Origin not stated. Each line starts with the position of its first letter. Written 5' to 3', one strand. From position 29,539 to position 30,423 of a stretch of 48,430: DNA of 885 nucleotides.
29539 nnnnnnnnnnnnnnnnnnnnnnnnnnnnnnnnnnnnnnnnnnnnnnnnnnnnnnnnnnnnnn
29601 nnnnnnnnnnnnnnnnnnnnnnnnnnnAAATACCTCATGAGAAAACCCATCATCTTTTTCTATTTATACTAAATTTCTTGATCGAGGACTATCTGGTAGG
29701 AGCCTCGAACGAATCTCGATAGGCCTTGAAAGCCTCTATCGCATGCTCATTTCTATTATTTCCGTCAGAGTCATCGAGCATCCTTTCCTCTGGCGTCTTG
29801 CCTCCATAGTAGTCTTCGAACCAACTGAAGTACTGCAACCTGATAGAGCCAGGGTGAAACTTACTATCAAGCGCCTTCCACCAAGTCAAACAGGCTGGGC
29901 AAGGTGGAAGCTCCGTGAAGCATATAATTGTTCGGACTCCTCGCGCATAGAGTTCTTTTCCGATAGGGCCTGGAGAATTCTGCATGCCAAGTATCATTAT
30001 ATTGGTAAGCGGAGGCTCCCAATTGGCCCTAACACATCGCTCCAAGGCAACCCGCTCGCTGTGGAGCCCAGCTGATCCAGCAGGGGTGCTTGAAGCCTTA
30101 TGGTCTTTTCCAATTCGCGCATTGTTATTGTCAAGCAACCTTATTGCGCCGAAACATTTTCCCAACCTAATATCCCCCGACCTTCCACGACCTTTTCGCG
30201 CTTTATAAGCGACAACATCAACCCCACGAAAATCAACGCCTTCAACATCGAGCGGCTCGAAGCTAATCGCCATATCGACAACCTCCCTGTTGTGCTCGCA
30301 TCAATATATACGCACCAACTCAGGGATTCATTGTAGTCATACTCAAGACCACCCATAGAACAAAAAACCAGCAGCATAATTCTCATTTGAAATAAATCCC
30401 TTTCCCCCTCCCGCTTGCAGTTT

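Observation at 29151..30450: AT-rich moron encoding an HxE...PCxxC (deaminase-fold-like) protein plus a GNAT acetyltransferase, convergent with pL transcription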

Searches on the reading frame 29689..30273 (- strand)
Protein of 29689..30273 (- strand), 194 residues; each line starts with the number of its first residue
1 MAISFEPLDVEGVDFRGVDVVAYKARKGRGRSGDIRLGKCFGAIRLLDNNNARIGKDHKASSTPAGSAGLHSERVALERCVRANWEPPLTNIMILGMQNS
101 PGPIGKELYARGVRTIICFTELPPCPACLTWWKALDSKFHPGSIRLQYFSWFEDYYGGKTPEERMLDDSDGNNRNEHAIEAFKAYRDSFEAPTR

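Call 6: search_protein_families(library=pfam, proteins=[window:29689-30273:-], max_evalue=1)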
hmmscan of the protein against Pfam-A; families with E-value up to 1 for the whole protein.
window:29689-30273:- (194 aa): 1 family
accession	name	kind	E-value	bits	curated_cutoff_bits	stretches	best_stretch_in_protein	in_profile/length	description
PF00383.29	dCMP_cyt_deam_1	-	0.15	12.4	25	1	41-129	26-87/102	Cytidine and deoxycytidylate deaminase zinc-binding region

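Call 10: find_homologous_proteins(query=window:29689-30273:-, max_evalue=0.001)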
Query window:29689-30273:- (194 aa): 5 proteins with E <= 0.001 among 57 candidates.
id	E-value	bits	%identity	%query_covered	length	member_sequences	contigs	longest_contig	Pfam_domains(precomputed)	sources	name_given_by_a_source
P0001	6.4e-129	446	98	100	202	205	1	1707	-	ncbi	ncbi:acetyltransferase, partial [Pseudomonas aeruginosa]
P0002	2.4e-103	362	97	82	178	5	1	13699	-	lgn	-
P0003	1.5e-100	353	75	100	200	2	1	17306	-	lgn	-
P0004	8.8e-59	217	99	52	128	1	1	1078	-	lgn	-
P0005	1.5e-31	128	98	33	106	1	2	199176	-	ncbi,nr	ncbi:hypothetical protein N1E27_30075, partial [Pseudomonas aeruginosa]|nr:hypothetical protein [Pse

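Call 11: search_protein_families(library=ncbifam, proteins=[window:29689-30273:-], max_evalue=1)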
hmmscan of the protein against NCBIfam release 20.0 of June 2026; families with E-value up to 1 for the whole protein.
window:29689-30273:- (194 aa): 0 families

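Call 12: search_protein_families(library=padloc, proteins=[window:29689-30273:-], max_evalue=1)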
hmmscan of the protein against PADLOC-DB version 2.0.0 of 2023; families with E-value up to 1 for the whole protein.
window:29689-30273:- (194 aa): 1 family
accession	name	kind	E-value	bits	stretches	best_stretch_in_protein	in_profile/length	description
PDLC02379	pAgo_II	-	0.082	9.3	1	5-85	155-227/724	Class II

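Call 17: search_solved_structures(query=A2, max_evalue=10, show_alignments=3)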
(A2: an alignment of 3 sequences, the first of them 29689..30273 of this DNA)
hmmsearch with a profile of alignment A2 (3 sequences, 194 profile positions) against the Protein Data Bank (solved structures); distinct sequences matched with E-value up to 10: 1.
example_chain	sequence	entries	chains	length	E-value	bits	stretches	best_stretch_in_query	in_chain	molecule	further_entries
8ath_E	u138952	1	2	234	1.3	12.2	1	52-88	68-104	Fab B Heavy Chain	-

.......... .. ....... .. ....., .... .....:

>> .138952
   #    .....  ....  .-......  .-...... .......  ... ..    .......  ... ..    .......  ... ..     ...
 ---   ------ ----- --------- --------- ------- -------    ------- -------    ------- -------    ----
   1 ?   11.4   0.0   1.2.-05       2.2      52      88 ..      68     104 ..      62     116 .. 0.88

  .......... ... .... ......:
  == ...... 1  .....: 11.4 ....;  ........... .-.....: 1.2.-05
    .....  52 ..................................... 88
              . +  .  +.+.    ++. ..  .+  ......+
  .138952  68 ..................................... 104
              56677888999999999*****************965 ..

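Call 18: search_protein_families(library=phrogs, proteins=[window:29689-30273:-], max_evalue=0.01)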
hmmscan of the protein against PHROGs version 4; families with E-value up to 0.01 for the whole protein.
window:29689-30273:- (194 aa): 0 families

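Call 21: predict_structure(alignment_id=A2)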
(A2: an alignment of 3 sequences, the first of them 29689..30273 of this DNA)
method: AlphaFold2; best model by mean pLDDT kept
length: 194 residues; sequences in the alignment: 3
mean_pLDDT: 35.7   pTM: 0.29
mean pLDDT of the five models: 35.7, 34.1, 32.0, 31.6, 30.8
residues with pLDDT >= 90: 0; 70-90: 0; 50-70: 7; < 50: 187
segments of 3 or more residues with pLDDT < 50: 1-129, 140-194
pLDDT, mean of each block of 10 residues (from residue 1): 24 32 32 28 33 33 26 32 31 38 44 46 46 50 42 33 37 37 38 25
secondary structure, 60 per line:
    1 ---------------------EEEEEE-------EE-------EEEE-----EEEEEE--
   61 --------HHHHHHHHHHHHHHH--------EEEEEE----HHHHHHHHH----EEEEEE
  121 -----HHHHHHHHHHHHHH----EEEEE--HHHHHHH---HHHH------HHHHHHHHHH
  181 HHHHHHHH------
elements in order: E22-27 E44-47 E53-58 H69-83 E92-97 H102-110 E115-120 H126-139 E144-148 H151-157 H161-164 H171-188

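Call 22: search_protein_representatives(alignment_id=A2)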
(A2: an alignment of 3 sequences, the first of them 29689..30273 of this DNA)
Query: 3 sequences, 194 profile positions. Proteins with E-value up to 0.001 (for the whole library): 18; up to 1e-10: 8; up to 1e-30: 5. The best 18 are listed.
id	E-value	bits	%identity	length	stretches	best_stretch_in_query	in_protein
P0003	4.4e-122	421.6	-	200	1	1-194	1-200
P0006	3.9e-62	226.0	-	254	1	1-191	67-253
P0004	8.7e-61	221.6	-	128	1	1-103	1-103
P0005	1.6e-32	129.4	-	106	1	1-65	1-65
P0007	1.7e-31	126.0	-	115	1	1-97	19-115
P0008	8.7e-30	120.4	-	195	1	1-175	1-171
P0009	6.9e-18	81.6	-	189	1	27-185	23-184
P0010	9.1e-12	61.6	-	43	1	1-34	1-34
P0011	7.3e-10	55.4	-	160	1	22-157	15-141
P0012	2.1e-09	53.9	-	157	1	25-164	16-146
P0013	4.3e-05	39.9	-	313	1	27-157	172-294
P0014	1.1e-04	38.5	-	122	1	97-158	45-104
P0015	1.3e-04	38.2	-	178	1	62-162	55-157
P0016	1.9e-04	37.8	-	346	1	24-157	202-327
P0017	2.7e-04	37.3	-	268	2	25-85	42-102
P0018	3.2e-04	37.0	-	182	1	57-159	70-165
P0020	9.7e-04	35.4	-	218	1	58-160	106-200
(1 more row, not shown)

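Call 24: search_protein_families(library=pfam, alignment_id=A3, max_evalue=1)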
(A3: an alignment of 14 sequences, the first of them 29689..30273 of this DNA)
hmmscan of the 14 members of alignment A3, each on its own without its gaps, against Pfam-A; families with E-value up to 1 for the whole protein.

A. member 1, window:29689-30273:- (194 aa): 1 family
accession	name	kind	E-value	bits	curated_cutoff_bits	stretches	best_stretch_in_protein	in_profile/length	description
PF00383.29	dCMP_cyt_deam_1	-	0.15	12.4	25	1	41-129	26-87/102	Cytidine and deoxycytidylate deaminase zinc-binding region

B. families by the number of members that match (of 14 scanned): 28 families (the first 25 are shown)
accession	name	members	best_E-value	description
PF00383.29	dCMP_cyt_deam_1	10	0.00082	Cytidine and deoxycytidylate deaminase zinc-binding region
PF14440.12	XOO_2897-deam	5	0.011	Xanthomonas XOO_2897-like deaminase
PF13699.11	eCIS_core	1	3.2e-26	eCIS core domain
PF18938.6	aRib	1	2.5e-11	Atypical Rib domain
PF06443.16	SEF14_adhesin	1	5.9e-05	SEF14-like adhesin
PF22434.1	PilW_C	1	9.2e-05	PilW, C-terminal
PF01841.26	Transglut_core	1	0.0033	Transglutaminase-like superfamily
PF05440.17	MtrB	1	0.0034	Tetrahydromethanopterin S-methyltransferase subunit B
PF23564.1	EF-hand_FSTL1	1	0.0049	Follistatin-related protein 1, EF-hand domain pair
PF14755.11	Nsp2_AV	1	0.0099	Nsp2, transmembrane domain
PF05528.17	Acc5b_avian_CoV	1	0.01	Accessory protein 5b, avian coronavirus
PF05361.17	PP1_inhibitor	1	0.013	PKC-activated protein phosphatase-1 inhibitor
PF06721.16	DUF1204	1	0.028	Protein of unknown function (DUF1204)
PF08210.17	APOBEC_N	1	0.029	APOBEC-like N-terminal domain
PF14424.12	Toxin-deaminase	1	0.056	The BURPS668_1122 family of deaminases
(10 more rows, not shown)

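Call 27: search_solved_structures(query=A4, max_evalue=10, show_alignments=4)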
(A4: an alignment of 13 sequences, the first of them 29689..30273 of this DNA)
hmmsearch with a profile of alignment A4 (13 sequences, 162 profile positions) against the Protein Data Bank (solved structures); distinct sequences matched with E-value up to 10: 10.
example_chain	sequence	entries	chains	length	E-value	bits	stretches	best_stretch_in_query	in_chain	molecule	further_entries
5w2m_A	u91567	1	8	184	0.23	14.9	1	101-149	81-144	DNA dC->dU-editing enzyme APOBEC-3F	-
3wus_A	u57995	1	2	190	0.26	14.7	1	101-149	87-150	DNA dC->dU-editing enzyme APOBEC-3F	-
5hx4_A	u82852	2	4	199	0.44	14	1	101-149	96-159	DNA dC->dU-editing enzyme APOBEC-3F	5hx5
4j4j_A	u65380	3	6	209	0.48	13.9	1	101-149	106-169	DNA dC->dU-editing enzyme APOBEC-3F | APEBEC3F/ssDNA-C9 | APEBEC3F/ssDNA-T9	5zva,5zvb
8vud_A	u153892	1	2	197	0.49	13.9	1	91-153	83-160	DNA dC->dU-editing enzyme APOBEC-3F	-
5tkm_A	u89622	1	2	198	0.5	13.8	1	91-149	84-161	DNA dC->dU-editing enzyme APOBEC-3B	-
8yoz_A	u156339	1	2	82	0.55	13.7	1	111-155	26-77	Transcription factor zinc-finger domain-containing protein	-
8oj4_H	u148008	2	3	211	0.74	13.3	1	117-159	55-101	Intermembrane phospholipid transport system binding protein MlaC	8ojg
7vr6_A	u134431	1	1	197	1.2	12.6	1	120-159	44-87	Intermembrane phospholipid transport system binding protein MlaC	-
5uwa_A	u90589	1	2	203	1.2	12.5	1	119-159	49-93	Probable phospholipid-binding protein MlaC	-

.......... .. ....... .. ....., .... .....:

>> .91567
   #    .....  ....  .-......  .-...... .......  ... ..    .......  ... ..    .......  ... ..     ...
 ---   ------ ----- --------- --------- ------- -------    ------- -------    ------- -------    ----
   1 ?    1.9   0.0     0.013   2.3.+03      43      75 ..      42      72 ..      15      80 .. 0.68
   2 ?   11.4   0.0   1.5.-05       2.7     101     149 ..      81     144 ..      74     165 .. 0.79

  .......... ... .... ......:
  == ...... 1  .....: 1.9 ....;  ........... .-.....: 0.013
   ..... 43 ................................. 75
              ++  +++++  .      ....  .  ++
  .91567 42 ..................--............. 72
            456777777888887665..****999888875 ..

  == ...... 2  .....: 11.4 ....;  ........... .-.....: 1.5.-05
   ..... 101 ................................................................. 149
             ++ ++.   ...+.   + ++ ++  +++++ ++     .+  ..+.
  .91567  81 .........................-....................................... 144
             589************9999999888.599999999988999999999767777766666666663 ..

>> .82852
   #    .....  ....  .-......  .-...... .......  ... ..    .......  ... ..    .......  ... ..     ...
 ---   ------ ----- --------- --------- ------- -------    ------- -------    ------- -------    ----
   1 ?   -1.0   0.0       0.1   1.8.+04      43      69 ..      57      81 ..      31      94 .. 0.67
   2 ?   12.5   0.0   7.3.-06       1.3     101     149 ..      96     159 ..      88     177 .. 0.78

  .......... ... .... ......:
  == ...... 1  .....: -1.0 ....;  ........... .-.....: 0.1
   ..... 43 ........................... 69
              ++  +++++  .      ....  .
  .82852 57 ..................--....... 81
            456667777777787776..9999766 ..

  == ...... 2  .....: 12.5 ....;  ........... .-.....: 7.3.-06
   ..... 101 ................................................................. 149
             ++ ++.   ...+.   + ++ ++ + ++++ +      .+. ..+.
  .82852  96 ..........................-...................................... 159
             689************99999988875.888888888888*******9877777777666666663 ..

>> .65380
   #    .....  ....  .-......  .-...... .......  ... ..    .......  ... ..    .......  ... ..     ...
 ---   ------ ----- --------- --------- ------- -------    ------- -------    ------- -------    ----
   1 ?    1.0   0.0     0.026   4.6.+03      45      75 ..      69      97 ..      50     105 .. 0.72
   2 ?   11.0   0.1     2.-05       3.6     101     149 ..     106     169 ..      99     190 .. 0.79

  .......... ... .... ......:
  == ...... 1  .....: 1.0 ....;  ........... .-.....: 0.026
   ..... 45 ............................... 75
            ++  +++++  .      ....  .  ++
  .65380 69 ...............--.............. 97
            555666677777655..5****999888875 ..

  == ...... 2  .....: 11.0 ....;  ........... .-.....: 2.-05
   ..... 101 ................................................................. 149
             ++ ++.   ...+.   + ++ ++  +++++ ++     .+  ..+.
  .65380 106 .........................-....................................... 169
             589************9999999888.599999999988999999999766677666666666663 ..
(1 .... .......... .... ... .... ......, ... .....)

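Call 28: find_homologous_proteins(query=A4, max_evalue=0.001)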
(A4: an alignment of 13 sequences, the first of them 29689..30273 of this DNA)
Query A4 (13 sequences) (194 aa, profile of the alignment): 10 proteins with E <= 0.001 among 5905 candidates.
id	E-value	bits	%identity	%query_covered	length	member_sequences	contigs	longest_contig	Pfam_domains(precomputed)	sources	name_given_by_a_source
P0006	6.3e-53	197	53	88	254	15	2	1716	-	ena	-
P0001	1.3e-51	193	98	100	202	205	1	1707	-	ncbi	ncbi:acetyltransferase, partial [Pseudomonas aeruginosa]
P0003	9.0e-51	190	75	100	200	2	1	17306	-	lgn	-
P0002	4.2e-48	182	97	82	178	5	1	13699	-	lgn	-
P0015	5.9e-47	178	27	58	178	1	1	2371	-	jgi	jgi:hypothetical protein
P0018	3.3e-41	159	31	57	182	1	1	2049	-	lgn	-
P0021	3.5e-26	110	97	53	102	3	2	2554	-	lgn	-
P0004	5.2e-17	81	99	52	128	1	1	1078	-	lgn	-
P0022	5.0e-12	64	97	40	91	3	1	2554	-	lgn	-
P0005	2.6e-4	39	98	33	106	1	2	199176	-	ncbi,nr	ncbi:hypothetical protein N1E27_30075, partial [Pseudomonas aeruginosa]|nr:hypothetical protein [Pse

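Call 32: find_encoding_contigs(protein=P0003, flank=6000, max_places=4)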
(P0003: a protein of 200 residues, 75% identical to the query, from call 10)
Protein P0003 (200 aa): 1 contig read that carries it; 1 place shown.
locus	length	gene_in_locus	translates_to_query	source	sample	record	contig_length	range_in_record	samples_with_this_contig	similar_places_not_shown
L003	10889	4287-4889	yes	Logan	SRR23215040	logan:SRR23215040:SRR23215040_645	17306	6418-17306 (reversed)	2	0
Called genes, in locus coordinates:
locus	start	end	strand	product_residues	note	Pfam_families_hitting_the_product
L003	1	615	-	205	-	?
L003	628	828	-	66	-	-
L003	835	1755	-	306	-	-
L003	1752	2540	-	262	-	PF12705:PDDEXK_1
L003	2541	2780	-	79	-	-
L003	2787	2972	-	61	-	-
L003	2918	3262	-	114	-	-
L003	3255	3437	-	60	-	-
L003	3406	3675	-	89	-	-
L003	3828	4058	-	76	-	-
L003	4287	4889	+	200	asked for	-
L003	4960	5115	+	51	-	-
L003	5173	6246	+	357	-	-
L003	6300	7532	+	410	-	PF13472:Lipase_GDSL_2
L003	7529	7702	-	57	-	-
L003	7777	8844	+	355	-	PF01757:Acyl_transf_3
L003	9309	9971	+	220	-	PF01757:Acyl_transf_3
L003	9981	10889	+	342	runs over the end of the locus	PF01757:Acyl_transf_3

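Call 33: find_encoding_contigs(protein=P0006, flank=6000, max_places=4)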
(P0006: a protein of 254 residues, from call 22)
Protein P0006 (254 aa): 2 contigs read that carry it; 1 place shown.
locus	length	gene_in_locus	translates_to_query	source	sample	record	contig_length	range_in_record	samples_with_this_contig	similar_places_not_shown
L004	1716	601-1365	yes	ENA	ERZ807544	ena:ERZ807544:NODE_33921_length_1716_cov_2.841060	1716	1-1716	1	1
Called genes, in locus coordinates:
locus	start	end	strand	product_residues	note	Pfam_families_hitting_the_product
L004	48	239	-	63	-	-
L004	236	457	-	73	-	-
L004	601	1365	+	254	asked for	-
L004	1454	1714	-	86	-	?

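Call 34: find_encoding_contigs(protein=P0015, flank=6000, max_places=4)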
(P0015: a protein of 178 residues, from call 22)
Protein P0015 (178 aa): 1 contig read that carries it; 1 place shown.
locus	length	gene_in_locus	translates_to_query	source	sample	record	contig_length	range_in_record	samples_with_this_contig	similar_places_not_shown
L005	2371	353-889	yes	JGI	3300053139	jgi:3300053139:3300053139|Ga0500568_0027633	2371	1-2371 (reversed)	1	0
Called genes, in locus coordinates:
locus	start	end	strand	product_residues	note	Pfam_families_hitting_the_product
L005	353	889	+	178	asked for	-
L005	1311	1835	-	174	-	PF00583:Acetyltransf_1, PF13673:Acetyltransf_10 (weak), PF24553:Rv0428c_C (faint), PF13508:Acetyltransf_7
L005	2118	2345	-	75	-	-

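Call 35: find_encoding_contigs(protein=P0018, flank=6000, max_places=4)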
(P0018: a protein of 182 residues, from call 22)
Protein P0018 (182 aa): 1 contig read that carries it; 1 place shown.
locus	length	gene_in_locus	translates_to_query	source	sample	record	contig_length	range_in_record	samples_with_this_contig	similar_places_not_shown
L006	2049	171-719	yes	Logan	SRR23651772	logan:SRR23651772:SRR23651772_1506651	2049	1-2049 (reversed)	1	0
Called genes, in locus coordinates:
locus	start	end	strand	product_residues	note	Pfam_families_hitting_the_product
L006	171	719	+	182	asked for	-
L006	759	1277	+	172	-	-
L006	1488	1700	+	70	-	-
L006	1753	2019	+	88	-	-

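Call 36: find_encoding_contigs(protein=P0013, flank=6000, max_places=3)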
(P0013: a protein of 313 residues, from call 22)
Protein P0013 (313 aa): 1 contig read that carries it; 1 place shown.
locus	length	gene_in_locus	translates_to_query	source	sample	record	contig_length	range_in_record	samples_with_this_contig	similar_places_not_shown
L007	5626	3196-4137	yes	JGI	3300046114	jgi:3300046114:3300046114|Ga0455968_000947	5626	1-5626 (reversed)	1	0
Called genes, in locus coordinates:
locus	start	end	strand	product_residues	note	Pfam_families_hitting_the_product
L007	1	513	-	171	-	?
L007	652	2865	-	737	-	PF12891:Glyco_hydro_44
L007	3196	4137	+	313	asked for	PF13699:eCIS_core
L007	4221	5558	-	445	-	-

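Call 37: find_encoding_contigs(protein=P0008, flank=6000, max_places=3)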
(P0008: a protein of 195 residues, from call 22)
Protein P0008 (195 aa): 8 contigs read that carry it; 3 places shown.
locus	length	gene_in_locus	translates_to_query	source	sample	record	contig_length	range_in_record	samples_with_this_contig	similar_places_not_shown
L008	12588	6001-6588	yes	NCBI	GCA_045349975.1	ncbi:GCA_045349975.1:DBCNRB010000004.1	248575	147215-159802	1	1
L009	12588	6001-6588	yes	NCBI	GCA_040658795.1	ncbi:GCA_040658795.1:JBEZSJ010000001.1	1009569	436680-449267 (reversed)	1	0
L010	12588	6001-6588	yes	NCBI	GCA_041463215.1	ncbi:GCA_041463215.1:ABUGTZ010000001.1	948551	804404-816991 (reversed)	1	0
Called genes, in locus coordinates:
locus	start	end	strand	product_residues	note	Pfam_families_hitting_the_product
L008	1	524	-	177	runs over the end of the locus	PF13302:Acetyltransf_3, PF13420:Acetyltransf_4, PF13673:Acetyltransf_10, PF00583:Acetyltransf_1, PF13508:Acetyltransf_7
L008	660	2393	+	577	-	PF20423:AceK_regulatory, PF06315:AceK_kinase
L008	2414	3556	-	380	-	PF00389:2-Hacid_dh, PF02826:2-Hacid_dh_C, PF13478:XdhC_C (faint), PF11890:DUF3410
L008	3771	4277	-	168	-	PF01638:HxlR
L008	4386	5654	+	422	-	PF00109:ketoacyl-synt, PF02801:Ketoacyl-synt_C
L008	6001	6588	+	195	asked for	-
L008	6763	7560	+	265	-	PF01764:Lipase_3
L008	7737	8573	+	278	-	PF02567:PhzC-PhzF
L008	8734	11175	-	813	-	PF07660:STN, PF07715:Plug, PF00593:TonB_dep_Rec_b-barrel, PF14905:OMP_b-brl_3 (weak)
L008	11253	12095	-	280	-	PF04773:FecR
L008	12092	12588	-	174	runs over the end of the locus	PF08281:Sigma70_r4_2, PF04545:Sigma70_r4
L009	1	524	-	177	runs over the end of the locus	PF13302:Acetyltransf_3, PF13420:Acetyltransf_4, PF13673:Acetyltransf_10, PF00583:Acetyltransf_1, PF13508:Acetyltransf_7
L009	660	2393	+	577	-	PF20423:AceK_regulatory, PF06315:AceK_kinase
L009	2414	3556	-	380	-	PF00389:2-Hacid_dh, PF02826:2-Hacid_dh_C, PF11890:DUF3410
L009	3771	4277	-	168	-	PF01638:HxlR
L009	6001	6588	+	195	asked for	-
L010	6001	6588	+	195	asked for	-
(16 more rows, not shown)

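Call 38: predict_structure(alignment_id=A5)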
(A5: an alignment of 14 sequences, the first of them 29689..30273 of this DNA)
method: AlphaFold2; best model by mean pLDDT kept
length: 194 residues; sequences in the alignment: 14
mean_pLDDT: 84.6   pTM: 0.84
mean pLDDT of the five models: 84.6, 84.4, 84.3, 82.4, 80.5
residues with pLDDT >= 90: 79; 70-90: 90; 50-70: 25; < 50: 0
segments of 3 or more residues with pLDDT < 50: none
pLDDT, mean of each block of 10 residues (from residue 1): 84 60 84 78 94 92 69 90 83 83 92 94 90 93 92 87 80 82 86 66
secondary structure, 60 per line:
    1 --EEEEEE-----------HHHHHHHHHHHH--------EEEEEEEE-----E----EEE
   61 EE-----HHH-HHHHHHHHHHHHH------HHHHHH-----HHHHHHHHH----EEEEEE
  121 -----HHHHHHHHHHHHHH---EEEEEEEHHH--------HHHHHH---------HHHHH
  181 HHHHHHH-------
elements in order: E3-8 H20-31 E40-47 E58-62 H72-84 H91-96 H102-110 E115-120 H126-139 E143-149 H161-166 H176-187
